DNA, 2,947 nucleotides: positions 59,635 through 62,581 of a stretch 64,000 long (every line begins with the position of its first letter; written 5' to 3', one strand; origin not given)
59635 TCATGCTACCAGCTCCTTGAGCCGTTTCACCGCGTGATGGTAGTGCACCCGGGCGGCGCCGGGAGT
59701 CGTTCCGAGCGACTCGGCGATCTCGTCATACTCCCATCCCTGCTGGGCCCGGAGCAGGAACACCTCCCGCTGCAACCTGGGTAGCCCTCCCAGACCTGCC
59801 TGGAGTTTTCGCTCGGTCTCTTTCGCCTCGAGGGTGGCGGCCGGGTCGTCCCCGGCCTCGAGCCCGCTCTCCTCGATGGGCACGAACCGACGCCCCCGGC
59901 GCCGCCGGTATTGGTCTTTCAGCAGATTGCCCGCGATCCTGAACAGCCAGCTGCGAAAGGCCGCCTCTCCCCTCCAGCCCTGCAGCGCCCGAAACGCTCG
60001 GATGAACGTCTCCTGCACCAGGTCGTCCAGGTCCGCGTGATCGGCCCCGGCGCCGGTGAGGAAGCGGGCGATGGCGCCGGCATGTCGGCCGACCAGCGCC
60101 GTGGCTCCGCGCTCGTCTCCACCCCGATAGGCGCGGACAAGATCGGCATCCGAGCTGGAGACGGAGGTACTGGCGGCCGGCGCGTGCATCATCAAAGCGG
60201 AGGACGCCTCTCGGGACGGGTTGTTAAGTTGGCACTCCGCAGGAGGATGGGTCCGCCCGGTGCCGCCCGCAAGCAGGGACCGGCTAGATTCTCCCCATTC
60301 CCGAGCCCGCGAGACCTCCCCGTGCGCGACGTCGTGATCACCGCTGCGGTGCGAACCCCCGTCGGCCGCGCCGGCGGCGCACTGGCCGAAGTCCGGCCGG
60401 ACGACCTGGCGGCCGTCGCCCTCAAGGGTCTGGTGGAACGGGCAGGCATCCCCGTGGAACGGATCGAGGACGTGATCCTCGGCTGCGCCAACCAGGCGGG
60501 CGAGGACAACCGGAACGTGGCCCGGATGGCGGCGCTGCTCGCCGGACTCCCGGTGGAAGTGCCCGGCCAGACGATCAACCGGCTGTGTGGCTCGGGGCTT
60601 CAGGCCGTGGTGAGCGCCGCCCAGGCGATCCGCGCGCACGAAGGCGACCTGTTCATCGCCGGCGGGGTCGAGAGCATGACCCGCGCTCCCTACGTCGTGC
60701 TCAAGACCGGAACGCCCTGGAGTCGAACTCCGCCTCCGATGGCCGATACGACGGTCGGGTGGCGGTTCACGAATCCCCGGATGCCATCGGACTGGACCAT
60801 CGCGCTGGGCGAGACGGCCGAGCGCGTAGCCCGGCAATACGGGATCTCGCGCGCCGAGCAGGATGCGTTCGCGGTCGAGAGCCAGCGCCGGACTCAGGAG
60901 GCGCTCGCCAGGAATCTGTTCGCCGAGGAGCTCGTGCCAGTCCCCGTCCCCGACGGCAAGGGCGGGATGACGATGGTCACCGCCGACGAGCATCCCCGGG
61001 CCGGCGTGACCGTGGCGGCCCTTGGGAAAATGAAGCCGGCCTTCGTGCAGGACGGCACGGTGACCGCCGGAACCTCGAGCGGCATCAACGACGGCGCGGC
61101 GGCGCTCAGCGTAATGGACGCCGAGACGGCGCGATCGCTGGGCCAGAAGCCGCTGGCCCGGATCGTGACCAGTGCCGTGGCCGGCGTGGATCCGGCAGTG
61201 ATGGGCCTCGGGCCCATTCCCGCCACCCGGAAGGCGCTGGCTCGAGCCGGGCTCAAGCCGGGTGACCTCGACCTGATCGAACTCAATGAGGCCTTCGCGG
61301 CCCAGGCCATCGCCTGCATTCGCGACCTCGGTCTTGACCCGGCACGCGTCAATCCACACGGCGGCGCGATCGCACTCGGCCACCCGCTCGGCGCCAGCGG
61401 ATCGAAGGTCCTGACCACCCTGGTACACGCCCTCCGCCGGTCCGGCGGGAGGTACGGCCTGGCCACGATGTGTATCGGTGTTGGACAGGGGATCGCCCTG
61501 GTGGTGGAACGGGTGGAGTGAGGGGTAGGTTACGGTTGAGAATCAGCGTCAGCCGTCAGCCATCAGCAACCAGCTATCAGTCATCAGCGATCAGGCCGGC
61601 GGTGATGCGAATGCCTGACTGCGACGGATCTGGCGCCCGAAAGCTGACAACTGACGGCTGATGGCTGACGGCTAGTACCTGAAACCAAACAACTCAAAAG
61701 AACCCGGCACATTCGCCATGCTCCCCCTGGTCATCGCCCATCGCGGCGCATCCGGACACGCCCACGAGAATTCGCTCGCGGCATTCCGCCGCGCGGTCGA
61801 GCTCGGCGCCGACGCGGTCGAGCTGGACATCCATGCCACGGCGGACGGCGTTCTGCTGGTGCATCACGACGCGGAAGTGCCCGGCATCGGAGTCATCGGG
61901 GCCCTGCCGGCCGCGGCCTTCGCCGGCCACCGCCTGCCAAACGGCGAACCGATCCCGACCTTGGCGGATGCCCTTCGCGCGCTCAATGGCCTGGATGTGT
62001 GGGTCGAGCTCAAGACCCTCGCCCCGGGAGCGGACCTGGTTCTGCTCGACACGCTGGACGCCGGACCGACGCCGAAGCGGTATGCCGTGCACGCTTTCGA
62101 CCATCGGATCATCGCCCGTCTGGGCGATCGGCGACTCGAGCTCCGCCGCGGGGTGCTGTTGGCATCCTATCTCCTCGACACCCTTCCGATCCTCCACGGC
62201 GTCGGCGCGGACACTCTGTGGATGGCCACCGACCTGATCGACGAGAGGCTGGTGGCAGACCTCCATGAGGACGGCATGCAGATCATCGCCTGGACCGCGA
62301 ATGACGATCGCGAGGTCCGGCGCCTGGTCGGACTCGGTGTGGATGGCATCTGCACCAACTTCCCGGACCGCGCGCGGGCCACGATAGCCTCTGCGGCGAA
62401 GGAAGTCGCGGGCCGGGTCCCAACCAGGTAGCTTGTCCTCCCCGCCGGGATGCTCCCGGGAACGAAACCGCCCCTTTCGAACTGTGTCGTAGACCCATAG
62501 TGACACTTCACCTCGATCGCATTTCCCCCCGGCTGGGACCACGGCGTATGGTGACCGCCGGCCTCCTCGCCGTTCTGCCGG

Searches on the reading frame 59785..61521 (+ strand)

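Call 34: search_protein_families(library=pfam, proteins=[window:59785-61521:+], max_evalue=0.001)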
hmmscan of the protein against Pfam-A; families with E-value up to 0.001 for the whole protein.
window:59785-61521:+ (578 aa): 4 families
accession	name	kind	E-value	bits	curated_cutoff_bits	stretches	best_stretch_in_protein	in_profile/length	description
PF00108.29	Thiolase_N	-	4.9e-76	256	26.4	1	183-446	1-259/260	Thiolase, N-terminal domain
PF02803.24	Thiolase_C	-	1.7e-48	163.8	27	1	455-576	2-123/123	Thiolase, C-terminal domain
PF22691.2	Thiolase_C_1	-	2.9e-06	27.5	28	0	480-517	23-60/144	Thiolase C-terminal domain-like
PF00109.32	ketoacyl-synt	-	0.00017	21.8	20.8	1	263-300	169-206/252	Beta-ketoacyl synthase, N-terminal domain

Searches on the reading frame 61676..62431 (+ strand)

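Call 34: search_protein_families(library=pfam, proteins=[window:61676-62431:+], max_evalue=0.001)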
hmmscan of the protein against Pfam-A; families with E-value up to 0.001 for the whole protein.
window:61676-62431:+ (251 aa): 2 families
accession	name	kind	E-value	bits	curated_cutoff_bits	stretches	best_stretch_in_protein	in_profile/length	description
PF03009.23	GDPD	-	7.5e-32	111.8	23.6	1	22-231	1-243/244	Glycerophosphoryl diester phosphodiesterase family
PF13653.12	GDPD_2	-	8.4e-06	26.5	27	0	204-228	3-27/30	Glycerophosphoryl diester phosphodiesterase family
